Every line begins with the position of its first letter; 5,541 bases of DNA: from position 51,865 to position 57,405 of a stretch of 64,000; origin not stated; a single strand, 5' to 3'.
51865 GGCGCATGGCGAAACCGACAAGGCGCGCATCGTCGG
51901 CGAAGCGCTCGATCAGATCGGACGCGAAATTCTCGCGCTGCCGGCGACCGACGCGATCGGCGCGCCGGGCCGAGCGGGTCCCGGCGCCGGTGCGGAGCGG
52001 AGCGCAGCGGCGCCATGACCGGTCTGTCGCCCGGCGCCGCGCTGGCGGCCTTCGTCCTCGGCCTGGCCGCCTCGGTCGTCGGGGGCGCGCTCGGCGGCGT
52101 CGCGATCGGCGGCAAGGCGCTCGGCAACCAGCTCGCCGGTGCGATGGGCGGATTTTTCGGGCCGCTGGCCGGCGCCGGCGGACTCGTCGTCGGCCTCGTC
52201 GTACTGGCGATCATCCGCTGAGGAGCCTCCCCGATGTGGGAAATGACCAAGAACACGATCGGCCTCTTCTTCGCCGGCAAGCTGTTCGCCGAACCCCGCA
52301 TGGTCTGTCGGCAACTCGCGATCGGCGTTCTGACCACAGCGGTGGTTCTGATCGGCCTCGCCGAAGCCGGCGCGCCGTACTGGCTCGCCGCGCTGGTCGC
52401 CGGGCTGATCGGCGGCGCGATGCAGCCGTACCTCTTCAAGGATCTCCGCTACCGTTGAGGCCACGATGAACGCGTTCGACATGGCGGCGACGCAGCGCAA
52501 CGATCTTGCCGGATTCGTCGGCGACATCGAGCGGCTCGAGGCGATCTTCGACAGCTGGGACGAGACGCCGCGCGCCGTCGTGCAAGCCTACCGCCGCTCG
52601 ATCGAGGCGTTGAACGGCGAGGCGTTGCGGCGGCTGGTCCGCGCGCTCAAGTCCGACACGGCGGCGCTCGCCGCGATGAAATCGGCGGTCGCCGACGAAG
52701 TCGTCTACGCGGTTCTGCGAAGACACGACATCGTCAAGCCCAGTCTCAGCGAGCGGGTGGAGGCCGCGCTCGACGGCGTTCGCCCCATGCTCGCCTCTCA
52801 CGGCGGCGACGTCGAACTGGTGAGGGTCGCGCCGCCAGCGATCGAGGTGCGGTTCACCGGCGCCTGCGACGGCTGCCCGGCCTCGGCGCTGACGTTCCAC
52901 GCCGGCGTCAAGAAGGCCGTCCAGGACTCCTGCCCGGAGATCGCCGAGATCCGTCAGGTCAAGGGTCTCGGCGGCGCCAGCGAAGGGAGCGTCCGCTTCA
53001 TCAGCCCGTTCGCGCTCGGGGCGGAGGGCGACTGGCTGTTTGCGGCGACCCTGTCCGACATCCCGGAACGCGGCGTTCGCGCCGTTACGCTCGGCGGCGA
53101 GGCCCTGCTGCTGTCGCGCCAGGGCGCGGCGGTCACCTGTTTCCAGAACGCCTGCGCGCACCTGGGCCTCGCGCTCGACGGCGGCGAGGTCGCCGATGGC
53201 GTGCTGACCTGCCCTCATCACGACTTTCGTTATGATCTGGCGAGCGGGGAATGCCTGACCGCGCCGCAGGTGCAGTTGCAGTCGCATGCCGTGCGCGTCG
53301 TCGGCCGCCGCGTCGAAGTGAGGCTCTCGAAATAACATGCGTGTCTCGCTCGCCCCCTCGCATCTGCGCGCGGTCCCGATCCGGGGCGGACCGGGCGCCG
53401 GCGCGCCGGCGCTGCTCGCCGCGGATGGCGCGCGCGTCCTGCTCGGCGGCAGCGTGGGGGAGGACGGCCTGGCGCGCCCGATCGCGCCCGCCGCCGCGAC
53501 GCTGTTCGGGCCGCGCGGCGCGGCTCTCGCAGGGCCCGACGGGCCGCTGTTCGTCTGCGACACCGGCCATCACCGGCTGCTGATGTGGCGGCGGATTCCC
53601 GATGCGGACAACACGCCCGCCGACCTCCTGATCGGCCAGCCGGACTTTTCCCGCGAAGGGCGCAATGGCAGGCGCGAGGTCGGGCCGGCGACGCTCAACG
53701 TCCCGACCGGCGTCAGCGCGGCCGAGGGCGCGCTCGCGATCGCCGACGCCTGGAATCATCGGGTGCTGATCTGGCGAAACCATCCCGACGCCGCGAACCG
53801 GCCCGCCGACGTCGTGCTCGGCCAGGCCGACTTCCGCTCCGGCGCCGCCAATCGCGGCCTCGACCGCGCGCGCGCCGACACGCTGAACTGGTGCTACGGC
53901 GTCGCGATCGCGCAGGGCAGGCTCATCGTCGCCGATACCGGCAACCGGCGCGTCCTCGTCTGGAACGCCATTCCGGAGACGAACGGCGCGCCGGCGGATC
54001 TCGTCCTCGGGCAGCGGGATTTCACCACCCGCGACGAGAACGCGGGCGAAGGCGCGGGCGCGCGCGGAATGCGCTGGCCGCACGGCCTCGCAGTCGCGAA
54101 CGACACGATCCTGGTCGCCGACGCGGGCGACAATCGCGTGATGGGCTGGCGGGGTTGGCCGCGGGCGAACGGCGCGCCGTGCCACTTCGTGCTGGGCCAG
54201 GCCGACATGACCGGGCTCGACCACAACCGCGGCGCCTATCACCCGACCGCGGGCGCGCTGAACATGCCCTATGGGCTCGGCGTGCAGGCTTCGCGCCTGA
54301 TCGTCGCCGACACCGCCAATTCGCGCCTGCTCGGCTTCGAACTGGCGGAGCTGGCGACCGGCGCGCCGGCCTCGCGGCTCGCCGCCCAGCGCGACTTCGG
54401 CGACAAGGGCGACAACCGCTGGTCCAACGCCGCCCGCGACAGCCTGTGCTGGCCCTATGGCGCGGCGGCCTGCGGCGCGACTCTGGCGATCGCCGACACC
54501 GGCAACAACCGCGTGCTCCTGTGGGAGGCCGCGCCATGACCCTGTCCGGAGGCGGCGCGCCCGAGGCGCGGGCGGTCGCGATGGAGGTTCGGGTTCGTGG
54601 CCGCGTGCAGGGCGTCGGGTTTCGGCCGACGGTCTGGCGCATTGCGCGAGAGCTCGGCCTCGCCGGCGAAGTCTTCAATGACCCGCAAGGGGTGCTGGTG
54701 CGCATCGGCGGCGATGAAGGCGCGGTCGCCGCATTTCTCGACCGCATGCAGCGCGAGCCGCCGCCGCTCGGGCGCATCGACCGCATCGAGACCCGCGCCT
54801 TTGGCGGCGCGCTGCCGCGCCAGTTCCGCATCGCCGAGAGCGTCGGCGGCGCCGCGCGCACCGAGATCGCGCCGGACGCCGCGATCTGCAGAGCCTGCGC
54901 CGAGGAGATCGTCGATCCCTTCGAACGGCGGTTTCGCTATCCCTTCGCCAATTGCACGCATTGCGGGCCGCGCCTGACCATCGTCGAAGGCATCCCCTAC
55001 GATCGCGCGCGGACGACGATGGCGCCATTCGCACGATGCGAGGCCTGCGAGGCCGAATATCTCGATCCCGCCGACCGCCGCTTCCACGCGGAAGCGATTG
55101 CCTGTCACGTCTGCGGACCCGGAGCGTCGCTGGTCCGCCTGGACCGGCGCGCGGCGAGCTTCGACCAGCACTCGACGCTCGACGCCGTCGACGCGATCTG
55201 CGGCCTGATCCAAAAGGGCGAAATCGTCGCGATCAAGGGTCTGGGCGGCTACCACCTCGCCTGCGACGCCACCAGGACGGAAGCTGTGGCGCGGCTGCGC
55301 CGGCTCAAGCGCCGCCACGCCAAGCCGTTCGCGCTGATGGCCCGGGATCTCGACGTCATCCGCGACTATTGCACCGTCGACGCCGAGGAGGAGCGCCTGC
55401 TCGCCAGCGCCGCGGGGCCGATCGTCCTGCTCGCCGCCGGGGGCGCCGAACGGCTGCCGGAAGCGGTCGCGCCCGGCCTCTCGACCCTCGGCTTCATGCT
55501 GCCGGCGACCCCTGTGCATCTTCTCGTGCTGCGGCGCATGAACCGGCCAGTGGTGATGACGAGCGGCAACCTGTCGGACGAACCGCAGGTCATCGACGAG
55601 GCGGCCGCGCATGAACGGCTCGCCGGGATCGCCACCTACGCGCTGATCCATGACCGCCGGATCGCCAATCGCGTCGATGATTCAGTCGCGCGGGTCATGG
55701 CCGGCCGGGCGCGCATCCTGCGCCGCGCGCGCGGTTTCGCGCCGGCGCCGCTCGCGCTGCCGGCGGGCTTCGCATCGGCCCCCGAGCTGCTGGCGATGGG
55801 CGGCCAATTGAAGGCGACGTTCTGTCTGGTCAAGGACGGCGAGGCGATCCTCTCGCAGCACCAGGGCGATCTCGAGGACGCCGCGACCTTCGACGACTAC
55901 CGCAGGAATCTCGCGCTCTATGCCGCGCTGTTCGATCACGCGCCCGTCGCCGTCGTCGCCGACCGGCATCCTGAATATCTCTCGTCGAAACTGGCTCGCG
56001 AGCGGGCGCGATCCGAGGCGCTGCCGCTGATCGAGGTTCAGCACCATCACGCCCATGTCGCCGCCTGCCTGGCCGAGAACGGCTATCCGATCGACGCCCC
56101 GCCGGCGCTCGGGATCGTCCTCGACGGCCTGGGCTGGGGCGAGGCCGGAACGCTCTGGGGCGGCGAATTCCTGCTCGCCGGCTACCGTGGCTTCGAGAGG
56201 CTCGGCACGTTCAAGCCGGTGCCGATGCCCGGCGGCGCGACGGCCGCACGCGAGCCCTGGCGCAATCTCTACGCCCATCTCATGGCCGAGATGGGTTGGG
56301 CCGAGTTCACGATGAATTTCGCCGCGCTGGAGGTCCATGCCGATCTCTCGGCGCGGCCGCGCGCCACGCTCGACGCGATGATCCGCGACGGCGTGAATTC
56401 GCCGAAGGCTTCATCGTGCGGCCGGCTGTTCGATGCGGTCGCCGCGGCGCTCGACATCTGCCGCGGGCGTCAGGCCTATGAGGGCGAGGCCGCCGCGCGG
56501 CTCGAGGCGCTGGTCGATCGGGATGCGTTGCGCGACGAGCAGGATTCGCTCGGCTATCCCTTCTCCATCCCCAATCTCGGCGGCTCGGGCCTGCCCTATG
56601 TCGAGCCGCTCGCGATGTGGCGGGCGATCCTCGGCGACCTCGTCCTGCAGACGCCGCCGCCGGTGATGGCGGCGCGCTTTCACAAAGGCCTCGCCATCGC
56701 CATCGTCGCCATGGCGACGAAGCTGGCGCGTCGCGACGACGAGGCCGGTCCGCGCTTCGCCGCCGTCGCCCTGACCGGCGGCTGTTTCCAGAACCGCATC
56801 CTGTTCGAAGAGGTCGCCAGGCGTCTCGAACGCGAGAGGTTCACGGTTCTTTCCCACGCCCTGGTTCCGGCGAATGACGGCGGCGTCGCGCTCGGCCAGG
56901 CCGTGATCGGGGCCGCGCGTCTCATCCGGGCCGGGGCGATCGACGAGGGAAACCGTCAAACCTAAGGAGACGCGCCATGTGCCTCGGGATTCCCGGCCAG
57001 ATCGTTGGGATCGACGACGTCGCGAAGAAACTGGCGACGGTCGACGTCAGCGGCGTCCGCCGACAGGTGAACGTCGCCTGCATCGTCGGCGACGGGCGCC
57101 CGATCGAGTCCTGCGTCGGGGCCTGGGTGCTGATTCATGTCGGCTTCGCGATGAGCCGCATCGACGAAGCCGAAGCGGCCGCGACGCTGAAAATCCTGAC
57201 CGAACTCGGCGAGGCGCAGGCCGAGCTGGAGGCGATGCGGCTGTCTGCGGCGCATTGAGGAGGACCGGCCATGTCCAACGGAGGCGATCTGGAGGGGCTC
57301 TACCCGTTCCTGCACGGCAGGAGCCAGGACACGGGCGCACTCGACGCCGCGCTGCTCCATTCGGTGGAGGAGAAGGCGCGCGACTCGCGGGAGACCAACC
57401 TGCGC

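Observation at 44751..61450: Self-contained sigma-54-controlled Huc/cyanobacterial-type (group 2a-like) [NiFe]-hydrogenase locus with many unassigned partner genes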

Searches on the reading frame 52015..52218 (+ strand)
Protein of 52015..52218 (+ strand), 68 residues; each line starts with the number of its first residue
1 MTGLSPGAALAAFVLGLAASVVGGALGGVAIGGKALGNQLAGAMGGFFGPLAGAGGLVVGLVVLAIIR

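Call 8: search_protein_families(library=pfam, proteins=[window:52015-52218:+], max_evalue=0.01)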
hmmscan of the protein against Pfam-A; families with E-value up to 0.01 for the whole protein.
window:52015-52218:+ (68 aa): 0 families

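Call 23: search_protein_families(library=ncbifam, proteins=[window:52015-52218:+], max_evalue=0.01)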
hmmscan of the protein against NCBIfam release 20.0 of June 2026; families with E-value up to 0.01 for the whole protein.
window:52015-52218:+ (68 aa): 1 family
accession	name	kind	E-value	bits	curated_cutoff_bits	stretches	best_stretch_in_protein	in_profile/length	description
NF052670.1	asr0689_fam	equivalog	1.7e-08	34.4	95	1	10-64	16-70/71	asr0689 family protein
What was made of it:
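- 52015..52221 (+): g10: 68-aa Gly-rich protein with two TM segments (asr0689-like). NCBIfam NF052670 'asr0689 family' 1.7e-8, below the curated cut-off (call 23).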

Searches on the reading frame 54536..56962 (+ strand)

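Call 9: search_protein_families(library=pfam, proteins=[window:54536-56962:+], max_evalue=0.01)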
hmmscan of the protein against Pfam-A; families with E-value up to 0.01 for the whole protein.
window:54536-56962:+ (809 aa): 5 families
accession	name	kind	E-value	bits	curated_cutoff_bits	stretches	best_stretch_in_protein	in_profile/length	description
PF22521.2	HypF_C_2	-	3.4e-73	246.8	27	1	526-788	1-241/241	Carbamoyltransferase, Kae1-like Domain, second subdomain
PF01300.24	Sua5_yciO_yrdC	-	2.1e-46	158.1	25.1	1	224-398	2-178/178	Telomere recombination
PF17788.7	HypF_C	-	9e-33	113.4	23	1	415-514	3-99/99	HypF Kae1-like domain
PF07503.17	zf-HYPF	-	8e-29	99.6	23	2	168-199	2-33/34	HypF finger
PF00708.24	Acylphosphatase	-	1.2e-18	67.5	22.5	1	17-87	2-72/85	Acylphosphatase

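Call 24: search_protein_families(library=ncbifam, proteins=[window:54536-56962:+], max_evalue=0.01)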
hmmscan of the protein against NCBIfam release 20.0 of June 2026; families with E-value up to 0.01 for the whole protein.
window:54536-56962:+ (809 aa): 30 families (the best 25 are shown)
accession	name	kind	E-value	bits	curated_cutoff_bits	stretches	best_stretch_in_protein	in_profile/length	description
TIGR00143.1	hypF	equivalog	5.4e-228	758.8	466.1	1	18-791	1-739/741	carbamoyltransferase HypF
TIGR00057.1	TIGR00057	equivalog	1.5e-21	76.6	123.2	1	214-399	7-192/202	L-threonylcarbamoyladenylate synthase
NF011009.0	PRK14435.1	equivalog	2.5e-11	43.6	119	1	14-76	2-65/90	acylphosphatase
NF010999.0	PRK14425.1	equivalog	7.3e-11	42.1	106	1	14-100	6-93/94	acylphosphatase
NF011010.0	PRK14436.1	equivalog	5.6e-10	39.5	117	1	14-87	4-77/91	acylphosphatase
NF011001.0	PRK14427.1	equivalog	1.3e-08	35.1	100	1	11-86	14-89/105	acylphosphatase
NF011012.0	PRK14440.1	equivalog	5e-08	33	103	1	16-86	5-75/90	acylphosphatase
NF011007.0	PRK14433.1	equivalog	8.1e-08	32.4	100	1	18-87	6-75/88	acylphosphatase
NF010996.0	PRK14421.1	equivalog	1.1e-07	31.8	98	1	16-86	6-76/99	acylphosphatase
NF011000.0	PRK14426.1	equivalog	3.1e-07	30.4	89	1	15-88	5-79/92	acylphosphatase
NF011017.0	PRK14445.1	equivalog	4.4e-07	30.1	97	1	17-75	7-66/92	acylphosphatase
NF010997.0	PRK14422.1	equivalog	4.7e-07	29.9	95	1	14-84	6-76/93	acylphosphatase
NF011008.0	PRK14434.1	equivalog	4.8e-07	29.9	86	1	18-86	6-77/92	acylphosphatase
NF011019.0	PRK14448.1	equivalog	5.2e-07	29.7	100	1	20-87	8-75/90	acylphosphatase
NF010998.0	PRK14424.1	equivalog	8.6e-07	29.1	100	1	14-84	11-81/98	acylphosphatase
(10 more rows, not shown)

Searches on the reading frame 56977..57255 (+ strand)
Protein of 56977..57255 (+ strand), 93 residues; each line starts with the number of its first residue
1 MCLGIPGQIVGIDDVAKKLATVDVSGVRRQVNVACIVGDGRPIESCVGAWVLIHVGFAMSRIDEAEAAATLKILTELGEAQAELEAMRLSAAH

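Call 9: search_protein_families(library=pfam, proteins=[window:56977-57255:+], max_evalue=0.01)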
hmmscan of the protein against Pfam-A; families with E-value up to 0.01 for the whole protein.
window:56977-57255:+ (93 aa): 1 family
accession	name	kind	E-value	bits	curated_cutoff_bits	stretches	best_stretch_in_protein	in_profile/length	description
PF01455.23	HupF_HypC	-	1.3e-24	86.5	28.5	1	1-74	1-65/65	HupF/HypC family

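Call 24: search_protein_families(library=ncbifam, proteins=[window:56977-57255:+], max_evalue=0.01)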
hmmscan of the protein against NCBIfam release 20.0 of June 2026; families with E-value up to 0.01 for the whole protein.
window:56977-57255:+ (93 aa): 3 families
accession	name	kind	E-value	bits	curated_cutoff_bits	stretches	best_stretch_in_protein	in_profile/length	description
NF007721.0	PRK10413.1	equivalog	1.3e-26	92.4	115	1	1-78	1-76/87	hydrogenase maturation factor HybG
TIGR00074.1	hypC_hupF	subfamily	5.7e-22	77.4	48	1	1-86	1-77/80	HypC/HybG/HupF family hydrogenase formation chaperone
NF007712.0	PRK10409.1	equivalog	5e-21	74.8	136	1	1-85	1-82/90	HypC/HybG/HupF family hydrogenase formation chaperone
